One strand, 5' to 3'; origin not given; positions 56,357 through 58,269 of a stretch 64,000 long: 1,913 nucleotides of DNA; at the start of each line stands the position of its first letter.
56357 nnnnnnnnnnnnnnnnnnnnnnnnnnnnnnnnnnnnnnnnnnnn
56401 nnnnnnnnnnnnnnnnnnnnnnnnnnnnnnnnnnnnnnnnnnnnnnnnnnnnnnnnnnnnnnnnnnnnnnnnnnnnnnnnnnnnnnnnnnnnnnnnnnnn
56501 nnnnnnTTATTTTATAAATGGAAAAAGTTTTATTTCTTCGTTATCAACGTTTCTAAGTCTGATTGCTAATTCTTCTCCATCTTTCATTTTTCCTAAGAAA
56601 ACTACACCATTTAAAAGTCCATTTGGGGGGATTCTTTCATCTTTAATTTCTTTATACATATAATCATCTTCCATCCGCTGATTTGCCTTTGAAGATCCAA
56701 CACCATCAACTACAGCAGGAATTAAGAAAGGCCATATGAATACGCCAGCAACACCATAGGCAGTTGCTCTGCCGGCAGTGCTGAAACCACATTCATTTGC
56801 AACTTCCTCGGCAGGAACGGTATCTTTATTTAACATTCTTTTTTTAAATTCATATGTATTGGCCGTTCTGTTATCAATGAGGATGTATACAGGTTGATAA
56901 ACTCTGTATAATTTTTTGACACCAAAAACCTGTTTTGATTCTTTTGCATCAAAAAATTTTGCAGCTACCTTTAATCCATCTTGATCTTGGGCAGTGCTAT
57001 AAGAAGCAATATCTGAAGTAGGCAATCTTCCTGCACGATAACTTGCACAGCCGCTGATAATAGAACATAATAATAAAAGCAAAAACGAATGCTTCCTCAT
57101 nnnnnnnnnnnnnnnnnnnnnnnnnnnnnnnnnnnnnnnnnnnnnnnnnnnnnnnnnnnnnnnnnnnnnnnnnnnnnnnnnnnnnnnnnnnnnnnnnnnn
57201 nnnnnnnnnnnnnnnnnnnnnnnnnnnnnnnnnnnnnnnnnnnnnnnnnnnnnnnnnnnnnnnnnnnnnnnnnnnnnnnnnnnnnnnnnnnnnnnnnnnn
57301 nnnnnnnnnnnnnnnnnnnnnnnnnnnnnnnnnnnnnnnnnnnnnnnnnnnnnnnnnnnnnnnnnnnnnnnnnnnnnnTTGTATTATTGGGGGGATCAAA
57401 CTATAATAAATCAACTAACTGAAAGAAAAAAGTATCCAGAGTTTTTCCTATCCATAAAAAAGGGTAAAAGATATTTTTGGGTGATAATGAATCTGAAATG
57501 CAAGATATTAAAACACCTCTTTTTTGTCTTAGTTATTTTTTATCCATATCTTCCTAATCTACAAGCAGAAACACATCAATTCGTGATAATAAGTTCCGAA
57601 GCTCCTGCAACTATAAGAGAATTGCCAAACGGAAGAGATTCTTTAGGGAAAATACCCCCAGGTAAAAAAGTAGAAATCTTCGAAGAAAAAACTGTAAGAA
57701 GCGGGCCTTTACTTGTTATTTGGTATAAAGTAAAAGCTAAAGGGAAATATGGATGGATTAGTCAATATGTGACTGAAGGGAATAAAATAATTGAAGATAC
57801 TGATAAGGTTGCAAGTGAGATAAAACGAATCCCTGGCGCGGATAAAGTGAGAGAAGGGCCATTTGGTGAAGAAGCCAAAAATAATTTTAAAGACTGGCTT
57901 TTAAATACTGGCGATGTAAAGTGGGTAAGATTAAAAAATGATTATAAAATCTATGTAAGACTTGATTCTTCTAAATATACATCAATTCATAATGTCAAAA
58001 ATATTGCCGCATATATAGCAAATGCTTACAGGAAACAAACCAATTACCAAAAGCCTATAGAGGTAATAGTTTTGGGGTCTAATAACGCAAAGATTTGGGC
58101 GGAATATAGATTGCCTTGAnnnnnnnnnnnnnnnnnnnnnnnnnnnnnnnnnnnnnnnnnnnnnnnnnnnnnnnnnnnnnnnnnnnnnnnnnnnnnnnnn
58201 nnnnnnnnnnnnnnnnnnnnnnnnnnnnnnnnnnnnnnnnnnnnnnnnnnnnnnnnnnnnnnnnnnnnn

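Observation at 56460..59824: AT-rich islet of about 3.3 kb abutting tRNA-Lys, encoding a lipoprotein, an SH3b protein and an Mrr-like nuclease-TPR fusion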

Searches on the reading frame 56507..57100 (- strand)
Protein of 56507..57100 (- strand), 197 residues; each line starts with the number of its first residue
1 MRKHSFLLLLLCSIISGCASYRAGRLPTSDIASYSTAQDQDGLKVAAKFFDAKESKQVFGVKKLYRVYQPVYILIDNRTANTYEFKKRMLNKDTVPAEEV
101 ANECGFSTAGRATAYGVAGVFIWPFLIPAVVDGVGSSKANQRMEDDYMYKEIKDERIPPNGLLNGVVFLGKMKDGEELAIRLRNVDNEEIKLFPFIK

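Call 4: search_protein_families(library=pfam, proteins=[window:56507-57100:-], max_evalue=1)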
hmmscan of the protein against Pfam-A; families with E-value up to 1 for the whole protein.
window:56507-57100:- (197 aa): 0 families

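Call 5: search_protein_families(library=padloc, proteins=[window:56507-57100:-], max_evalue=1)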
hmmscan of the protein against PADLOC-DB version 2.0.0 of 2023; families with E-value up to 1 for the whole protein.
window:56507-57100:- (197 aa): 0 families

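Call 6: search_protein_families(library=ncbifam, proteins=[window:56507-57100:-], max_evalue=1)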
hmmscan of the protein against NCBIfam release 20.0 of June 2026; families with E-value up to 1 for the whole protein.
window:56507-57100:- (197 aa): 1 family
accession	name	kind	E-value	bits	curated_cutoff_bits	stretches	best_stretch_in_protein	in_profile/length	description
NF010457.0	PRK13883.1-4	subfamily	0.11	12.4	160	1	1-40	1-40/137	conjugal transfer protein TrbH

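Call 62: find_homologous_proteins(query=window:56510-57100:-)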
Query window:56510-57100:- (197 aa): 122 proteins with E <= 0.001 among 319 candidates; the best 120 are listed.
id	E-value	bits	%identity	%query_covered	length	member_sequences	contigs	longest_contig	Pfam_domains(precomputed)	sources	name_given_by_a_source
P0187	2.1e-126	437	100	100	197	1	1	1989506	-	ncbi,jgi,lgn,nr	ncbi:hypothetical protein M0R36_08270 [bacterium]|jgi:hypothetical protein|nr:hypothetical protein [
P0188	2.6e-94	332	77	96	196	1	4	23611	-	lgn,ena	-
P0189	9.7e-92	324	79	93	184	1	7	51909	-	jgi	-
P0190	1.1e-91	323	70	100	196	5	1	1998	-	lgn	-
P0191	1.3e-91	323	75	100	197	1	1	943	-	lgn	-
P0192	1.6e-91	323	73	100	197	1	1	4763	-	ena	-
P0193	6.3e-91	321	74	100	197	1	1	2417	-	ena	-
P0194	4.5e-90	318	69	99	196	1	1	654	-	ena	-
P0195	5.4e-90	318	74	92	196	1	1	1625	-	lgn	-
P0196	6.2e-90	318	71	100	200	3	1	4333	-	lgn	-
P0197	9.9e-90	317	72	96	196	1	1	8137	-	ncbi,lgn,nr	ncbi:MAG: hypothetical protein PHI59_05515 [Candidatus Omnitrophica bacterium]|nr:hypothetical prote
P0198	5.1e-89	315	73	100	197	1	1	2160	-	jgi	-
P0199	1.5e-88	313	76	92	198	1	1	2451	-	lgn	-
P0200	1.7e-88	313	73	93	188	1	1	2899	-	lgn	-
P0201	3.6e-88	312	72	100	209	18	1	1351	-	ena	-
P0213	2.6e-85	303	72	93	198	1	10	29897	-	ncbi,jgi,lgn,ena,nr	ncbi:MAG: hypothetical protein P9M13_01290 [Candidatus Ancaeobacter aquaticus]|nr:hypothetical prote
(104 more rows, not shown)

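Call 63: find_encoding_contigs(protein=P0189, flank=7000, max_places=3)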
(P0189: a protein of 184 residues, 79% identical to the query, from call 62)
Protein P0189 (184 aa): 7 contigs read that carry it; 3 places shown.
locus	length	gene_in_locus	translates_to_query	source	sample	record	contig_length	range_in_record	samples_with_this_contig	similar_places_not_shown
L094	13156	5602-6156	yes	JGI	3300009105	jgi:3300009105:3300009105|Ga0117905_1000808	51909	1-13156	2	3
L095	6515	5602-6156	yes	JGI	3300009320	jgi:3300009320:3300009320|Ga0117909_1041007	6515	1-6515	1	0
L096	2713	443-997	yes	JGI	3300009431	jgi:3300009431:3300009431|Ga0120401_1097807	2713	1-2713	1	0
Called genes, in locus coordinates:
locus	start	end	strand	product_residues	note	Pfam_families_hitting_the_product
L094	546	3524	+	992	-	PF02274:ADI, PF03485:Arg_tRNA_synt_N, PF00750:tRNA-synt_1d (weak), PF05746:DALR_1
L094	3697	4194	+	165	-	-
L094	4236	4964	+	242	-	-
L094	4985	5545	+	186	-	PF10543:ORF6N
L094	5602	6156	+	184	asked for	-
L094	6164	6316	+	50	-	-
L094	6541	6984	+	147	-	-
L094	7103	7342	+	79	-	-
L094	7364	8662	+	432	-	-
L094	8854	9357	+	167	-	-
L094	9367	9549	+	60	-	PF12728:HTH_17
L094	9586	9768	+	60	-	PF12728:HTH_17 (weak), PF13411:MerR_1 (weak)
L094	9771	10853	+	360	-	PF24624:Int_N, PF13102:Phage_int_SAM_5 (weak), PF00589:Phage_integrase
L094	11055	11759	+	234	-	PF24481:CT398_CC, PF02591:Zn_ribbon_9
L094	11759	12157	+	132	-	PF00075:RNase_H, PF13456:RVT_3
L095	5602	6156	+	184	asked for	-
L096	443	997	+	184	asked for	-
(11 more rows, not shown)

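Call 64: find_encoding_contigs(protein=P0188, flank=7000, max_places=3)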
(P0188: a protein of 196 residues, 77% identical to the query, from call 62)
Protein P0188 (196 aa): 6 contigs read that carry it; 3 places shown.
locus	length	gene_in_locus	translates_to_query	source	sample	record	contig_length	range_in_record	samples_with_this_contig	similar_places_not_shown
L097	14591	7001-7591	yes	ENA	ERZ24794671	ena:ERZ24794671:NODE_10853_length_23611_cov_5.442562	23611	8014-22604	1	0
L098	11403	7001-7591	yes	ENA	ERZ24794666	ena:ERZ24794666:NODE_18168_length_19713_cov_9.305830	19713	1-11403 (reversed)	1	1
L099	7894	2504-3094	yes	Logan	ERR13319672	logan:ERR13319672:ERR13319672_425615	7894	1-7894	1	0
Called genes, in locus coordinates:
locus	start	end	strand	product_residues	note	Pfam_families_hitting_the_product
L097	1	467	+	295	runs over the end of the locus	PF02899:Phage_int_SAM_1, PF13102:Phage_int_SAM_5 (faint), PF13495:Phage_int_SAM_4 (faint), PF00589:Phage_integrase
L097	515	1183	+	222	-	-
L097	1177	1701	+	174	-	-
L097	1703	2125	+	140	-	PF05168:HEPN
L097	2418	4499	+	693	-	PF01555:N6_N4_Mtase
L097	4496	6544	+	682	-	PF04851:ResIII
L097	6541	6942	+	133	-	PF08722:Tn7_TnsA-like_N (weak)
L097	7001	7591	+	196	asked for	-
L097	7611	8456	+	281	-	PF17419:MauJ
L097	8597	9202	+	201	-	-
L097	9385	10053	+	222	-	-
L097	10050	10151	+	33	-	-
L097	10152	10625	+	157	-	-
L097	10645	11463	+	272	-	-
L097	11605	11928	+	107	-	PF01807:Zn_ribbon_DnaG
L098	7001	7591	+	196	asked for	-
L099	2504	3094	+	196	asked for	-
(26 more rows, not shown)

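Call 65: find_encoding_contigs(protein=P0213, flank=7000, max_places=3)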
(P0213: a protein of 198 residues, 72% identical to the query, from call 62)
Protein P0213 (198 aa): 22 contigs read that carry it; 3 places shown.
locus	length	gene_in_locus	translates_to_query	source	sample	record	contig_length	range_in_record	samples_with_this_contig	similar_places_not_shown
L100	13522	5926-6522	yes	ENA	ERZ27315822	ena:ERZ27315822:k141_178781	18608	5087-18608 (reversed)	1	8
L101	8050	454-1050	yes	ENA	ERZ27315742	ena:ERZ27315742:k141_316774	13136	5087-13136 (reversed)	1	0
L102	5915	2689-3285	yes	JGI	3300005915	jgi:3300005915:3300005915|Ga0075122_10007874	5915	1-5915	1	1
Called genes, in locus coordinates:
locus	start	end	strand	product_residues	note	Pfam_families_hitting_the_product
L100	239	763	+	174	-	-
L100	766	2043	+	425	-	PF02403:Seryl_tRNA_N, PF00587:tRNA-synt_2b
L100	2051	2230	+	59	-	-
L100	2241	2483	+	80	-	-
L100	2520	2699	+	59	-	-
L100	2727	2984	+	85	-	-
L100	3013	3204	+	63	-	-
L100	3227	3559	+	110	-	-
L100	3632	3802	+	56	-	-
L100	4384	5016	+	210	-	PF07589:PEP_exosort_dom (weak)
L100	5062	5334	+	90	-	-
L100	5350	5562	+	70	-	-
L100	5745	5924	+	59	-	PF13560:HTH_31 (weak), PF01381:HTH_3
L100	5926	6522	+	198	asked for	-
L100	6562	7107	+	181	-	-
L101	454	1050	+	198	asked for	-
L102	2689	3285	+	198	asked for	-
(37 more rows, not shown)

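Call 67: search_protein_families(library=phrogs, proteins=[window:56510-57100:-], max_evalue=0.1)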
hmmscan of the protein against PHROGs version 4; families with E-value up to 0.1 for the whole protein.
window:56510-57100:- (197 aa): 0 families

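Call 98: search_solved_structures(query=window:56510-57100:-, max_evalue=1)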
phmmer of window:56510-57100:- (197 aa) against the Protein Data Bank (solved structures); distinct sequences matched with E-value up to 1: 2.
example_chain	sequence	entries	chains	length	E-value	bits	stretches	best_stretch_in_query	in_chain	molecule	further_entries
3u22_A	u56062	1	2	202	0.33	13.7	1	150-188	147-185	putative HmuY_like heme binding protein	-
7txj_A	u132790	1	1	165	0.71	12.6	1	125-183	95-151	MCP1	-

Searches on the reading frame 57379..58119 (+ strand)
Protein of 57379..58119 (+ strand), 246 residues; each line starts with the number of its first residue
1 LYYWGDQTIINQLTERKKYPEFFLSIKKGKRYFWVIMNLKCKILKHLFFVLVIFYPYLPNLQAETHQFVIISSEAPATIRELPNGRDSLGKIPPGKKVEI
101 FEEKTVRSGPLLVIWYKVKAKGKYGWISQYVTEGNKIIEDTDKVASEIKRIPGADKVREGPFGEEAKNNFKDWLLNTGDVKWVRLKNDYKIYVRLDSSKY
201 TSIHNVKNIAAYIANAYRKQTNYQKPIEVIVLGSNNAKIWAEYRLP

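Call 4: search_protein_families(library=pfam, proteins=[window:57379-58119:+], max_evalue=1)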
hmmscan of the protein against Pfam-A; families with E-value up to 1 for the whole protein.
window:57379-58119:+ (246 aa): 3 families
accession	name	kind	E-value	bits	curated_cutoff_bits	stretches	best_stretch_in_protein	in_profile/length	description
PF08239.17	SH3_3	-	9.1e-06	26.2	27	1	88-131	15-53/54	Bacterial SH3 domain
PF11474.14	TEN_TERT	-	0.014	16.1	25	1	168-208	100-140/156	Telomerase reverse transcriptase, TEN domain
PF06277.17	EutA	-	0.097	12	27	1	179-239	364-424/475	Ethanolamine utilisation protein EutA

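Call 5: search_protein_families(library=padloc, proteins=[window:57379-58119:+], max_evalue=1)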
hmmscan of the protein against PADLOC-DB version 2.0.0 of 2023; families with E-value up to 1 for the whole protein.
window:57379-58119:+ (246 aa): 0 families

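Call 6: search_protein_families(library=ncbifam, proteins=[window:57379-58119:+], max_evalue=1)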
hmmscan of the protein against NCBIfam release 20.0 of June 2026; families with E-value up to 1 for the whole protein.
window:57379-58119:+ (246 aa): 0 families

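Call 67: search_protein_families(library=phrogs, proteins=[window:57487-58116:+], max_evalue=0.1)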
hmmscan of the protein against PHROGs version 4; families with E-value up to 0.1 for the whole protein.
window:57487-58116:+ (210 aa): 0 families

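Call 97: search_solved_structures(query=window:57487-58116:+, max_evalue=1)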
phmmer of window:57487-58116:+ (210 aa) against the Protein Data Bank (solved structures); distinct sequences matched with E-value up to 1: 3.
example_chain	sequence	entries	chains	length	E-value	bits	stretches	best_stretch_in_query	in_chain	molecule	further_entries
7obi_A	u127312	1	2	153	0.00016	24.5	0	176-193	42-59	CTPR-rv4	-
3kd7_A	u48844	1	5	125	0.00075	22.3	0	177-205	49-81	CTPR390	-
2qsd_A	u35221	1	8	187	0.19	14.4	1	9-54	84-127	Uncharacterized conserved protein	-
